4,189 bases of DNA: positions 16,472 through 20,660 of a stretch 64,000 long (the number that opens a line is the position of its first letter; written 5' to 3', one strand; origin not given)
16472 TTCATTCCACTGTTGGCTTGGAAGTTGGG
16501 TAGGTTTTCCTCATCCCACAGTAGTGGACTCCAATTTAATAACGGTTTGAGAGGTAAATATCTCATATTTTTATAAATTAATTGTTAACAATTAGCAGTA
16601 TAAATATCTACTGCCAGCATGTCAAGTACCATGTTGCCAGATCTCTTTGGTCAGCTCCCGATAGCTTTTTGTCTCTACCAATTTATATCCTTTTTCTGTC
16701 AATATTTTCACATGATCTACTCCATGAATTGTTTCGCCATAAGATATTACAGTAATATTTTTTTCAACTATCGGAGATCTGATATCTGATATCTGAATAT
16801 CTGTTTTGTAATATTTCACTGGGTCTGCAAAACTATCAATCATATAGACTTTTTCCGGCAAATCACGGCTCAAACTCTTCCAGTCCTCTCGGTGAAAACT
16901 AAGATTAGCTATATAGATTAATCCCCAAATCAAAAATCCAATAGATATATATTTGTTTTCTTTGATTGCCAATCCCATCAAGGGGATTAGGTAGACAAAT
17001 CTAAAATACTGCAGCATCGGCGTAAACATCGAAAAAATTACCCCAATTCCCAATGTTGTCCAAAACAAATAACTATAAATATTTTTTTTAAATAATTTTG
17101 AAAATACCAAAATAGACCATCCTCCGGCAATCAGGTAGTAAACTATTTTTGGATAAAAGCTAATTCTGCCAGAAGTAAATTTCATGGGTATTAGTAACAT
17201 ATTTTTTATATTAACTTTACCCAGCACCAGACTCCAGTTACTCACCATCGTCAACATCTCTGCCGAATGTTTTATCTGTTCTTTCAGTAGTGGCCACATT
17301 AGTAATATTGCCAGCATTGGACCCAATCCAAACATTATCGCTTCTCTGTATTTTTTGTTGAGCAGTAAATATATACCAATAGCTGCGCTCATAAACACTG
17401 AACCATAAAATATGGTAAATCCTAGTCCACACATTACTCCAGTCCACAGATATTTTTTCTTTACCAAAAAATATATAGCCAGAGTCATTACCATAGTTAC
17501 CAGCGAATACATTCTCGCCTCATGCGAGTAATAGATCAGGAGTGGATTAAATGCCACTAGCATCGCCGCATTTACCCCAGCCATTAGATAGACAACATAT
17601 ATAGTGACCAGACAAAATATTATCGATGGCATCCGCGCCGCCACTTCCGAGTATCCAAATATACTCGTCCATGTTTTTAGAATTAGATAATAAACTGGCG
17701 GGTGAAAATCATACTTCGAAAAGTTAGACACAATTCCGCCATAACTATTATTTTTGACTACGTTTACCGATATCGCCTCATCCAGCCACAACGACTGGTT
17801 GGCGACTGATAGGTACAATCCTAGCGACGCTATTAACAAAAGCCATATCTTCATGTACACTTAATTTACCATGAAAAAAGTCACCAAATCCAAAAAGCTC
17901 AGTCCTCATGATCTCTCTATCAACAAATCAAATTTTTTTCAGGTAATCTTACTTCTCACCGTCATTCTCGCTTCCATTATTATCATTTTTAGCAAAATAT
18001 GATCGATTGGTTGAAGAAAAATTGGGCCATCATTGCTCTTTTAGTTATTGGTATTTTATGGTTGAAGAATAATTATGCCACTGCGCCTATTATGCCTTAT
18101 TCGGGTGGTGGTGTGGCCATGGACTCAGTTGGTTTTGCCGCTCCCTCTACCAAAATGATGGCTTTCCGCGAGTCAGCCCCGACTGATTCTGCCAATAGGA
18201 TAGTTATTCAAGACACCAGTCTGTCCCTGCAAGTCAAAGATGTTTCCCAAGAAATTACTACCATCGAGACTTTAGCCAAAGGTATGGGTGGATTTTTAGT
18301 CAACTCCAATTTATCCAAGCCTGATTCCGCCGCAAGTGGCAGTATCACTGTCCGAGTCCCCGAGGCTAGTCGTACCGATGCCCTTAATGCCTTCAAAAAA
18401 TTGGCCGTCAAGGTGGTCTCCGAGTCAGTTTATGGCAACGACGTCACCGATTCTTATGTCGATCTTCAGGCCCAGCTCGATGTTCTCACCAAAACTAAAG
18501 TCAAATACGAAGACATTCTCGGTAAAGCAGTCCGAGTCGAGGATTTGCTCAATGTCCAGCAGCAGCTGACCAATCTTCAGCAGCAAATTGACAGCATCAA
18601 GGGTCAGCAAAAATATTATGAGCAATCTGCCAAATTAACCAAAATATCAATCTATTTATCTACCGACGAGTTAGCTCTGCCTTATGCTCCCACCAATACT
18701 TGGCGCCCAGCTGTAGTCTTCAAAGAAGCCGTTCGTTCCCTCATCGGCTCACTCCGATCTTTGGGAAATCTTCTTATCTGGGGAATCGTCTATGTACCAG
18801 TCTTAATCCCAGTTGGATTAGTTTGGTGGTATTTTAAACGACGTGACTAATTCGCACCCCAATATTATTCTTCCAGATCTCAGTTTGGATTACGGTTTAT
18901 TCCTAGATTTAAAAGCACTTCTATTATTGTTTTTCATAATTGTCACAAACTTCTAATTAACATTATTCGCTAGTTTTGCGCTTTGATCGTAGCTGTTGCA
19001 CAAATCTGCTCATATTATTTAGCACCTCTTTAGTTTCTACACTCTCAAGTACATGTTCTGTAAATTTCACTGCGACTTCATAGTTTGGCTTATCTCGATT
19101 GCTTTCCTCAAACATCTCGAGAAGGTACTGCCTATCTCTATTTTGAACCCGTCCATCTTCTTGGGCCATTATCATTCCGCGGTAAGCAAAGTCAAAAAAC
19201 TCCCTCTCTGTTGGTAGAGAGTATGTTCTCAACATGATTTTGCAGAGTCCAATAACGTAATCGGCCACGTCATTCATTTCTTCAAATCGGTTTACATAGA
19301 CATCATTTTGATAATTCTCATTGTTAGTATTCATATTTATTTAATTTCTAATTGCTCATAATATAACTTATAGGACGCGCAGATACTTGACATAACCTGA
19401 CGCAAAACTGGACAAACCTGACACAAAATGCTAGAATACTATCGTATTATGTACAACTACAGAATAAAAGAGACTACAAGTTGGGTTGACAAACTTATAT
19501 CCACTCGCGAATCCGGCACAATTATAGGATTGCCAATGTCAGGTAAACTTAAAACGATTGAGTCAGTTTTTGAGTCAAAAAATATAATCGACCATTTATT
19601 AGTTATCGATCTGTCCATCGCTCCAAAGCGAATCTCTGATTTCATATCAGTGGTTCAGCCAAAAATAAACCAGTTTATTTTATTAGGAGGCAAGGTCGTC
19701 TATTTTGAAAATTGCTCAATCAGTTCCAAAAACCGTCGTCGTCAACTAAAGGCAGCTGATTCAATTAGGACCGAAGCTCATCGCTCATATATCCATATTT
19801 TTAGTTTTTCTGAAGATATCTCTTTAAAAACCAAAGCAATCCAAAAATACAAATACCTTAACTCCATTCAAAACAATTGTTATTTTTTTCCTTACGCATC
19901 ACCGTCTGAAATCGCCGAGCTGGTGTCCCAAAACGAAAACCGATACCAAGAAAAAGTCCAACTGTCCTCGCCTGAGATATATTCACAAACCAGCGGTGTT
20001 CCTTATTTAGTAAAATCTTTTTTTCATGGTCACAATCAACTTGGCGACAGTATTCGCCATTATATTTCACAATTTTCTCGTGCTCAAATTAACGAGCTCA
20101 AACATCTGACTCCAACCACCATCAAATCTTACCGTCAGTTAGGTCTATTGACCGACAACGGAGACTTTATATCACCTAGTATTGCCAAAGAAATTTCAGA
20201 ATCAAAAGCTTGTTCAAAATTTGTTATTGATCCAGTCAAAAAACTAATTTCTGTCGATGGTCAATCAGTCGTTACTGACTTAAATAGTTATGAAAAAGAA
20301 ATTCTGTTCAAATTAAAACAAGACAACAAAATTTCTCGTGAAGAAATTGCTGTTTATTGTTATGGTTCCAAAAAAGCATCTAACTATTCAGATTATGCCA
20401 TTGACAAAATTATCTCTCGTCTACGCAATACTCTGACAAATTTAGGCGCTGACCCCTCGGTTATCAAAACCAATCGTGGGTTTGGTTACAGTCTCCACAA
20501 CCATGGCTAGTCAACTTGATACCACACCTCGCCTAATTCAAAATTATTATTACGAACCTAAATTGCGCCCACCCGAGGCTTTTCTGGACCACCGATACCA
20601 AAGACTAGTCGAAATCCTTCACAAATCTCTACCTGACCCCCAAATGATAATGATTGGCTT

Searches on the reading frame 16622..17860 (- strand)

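Call 7: search_protein_families(library=pfam, proteins=[window:16622-17860:-], max_evalue=0.01)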
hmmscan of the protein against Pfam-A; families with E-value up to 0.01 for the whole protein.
window:16622-17860:- (412 aa): 1 family
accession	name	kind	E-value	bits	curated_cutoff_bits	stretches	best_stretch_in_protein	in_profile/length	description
PF13231.12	PMT_2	-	3.9e-12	47.1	26.1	1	53-190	2-156/160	Dolichyl-phosphate-mannose-protein mannosyltransferase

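Call 88: search_protein_families(library=ncbifam, proteins=[window:16622-17860:-], max_evalue=0.001)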
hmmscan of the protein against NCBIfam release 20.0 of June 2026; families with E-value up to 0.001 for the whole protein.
window:16622-17860:- (412 aa): 2 families
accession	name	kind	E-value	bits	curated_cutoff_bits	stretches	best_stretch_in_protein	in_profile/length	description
NF052499.1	MnslTaseMT1671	equivalog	5.6e-05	21.8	900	1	19-132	44-166/523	mannosyltransferase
TIGR03663.1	TIGR03663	subfamily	0.00028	20.1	126.25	1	19-189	19-183/435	flippase activity-associated protein Agl23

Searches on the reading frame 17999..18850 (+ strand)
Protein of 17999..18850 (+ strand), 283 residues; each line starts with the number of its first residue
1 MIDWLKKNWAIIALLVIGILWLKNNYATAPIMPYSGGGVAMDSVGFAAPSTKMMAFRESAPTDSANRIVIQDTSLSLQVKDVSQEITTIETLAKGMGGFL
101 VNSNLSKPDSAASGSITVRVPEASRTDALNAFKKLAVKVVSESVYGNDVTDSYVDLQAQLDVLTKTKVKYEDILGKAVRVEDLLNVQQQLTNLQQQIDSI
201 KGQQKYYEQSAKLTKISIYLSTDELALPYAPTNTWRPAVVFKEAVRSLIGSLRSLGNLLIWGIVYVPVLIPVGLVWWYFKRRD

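Call 75: search_protein_families(library=pfam, proteins=[window:17999-18850:+], max_evalue=0.0001)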
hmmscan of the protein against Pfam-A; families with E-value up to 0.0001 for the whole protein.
window:17999-18850:+ (283 aa): 1 family
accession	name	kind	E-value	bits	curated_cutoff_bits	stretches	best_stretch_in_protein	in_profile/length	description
PF14257.11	DUF4349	-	9.6e-41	139.9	27.7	1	69-277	3-210/213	Domain of unknown function (DUF4349)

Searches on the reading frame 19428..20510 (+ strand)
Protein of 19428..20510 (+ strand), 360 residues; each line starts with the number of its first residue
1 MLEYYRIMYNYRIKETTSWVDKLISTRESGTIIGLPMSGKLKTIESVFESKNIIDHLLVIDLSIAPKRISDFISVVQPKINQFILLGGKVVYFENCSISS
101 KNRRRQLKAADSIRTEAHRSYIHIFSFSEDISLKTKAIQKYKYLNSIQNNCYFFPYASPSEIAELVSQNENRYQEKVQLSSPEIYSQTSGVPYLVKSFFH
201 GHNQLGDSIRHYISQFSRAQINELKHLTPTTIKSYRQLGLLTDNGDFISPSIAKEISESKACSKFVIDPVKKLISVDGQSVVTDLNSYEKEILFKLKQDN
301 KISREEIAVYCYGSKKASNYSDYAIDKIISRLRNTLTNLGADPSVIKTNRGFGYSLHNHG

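Call 75: search_protein_families(library=pfam, proteins=[window:19428-20510:+], max_evalue=0.0001)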
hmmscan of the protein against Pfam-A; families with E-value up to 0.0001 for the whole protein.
window:19428-20510:+ (360 aa): 1 family
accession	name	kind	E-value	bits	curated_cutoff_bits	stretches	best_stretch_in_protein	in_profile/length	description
PF00486.34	Trans_reg_C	-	1.5e-07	31.8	26.2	1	297-356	20-77/77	Transcriptional regulatory protein, C terminal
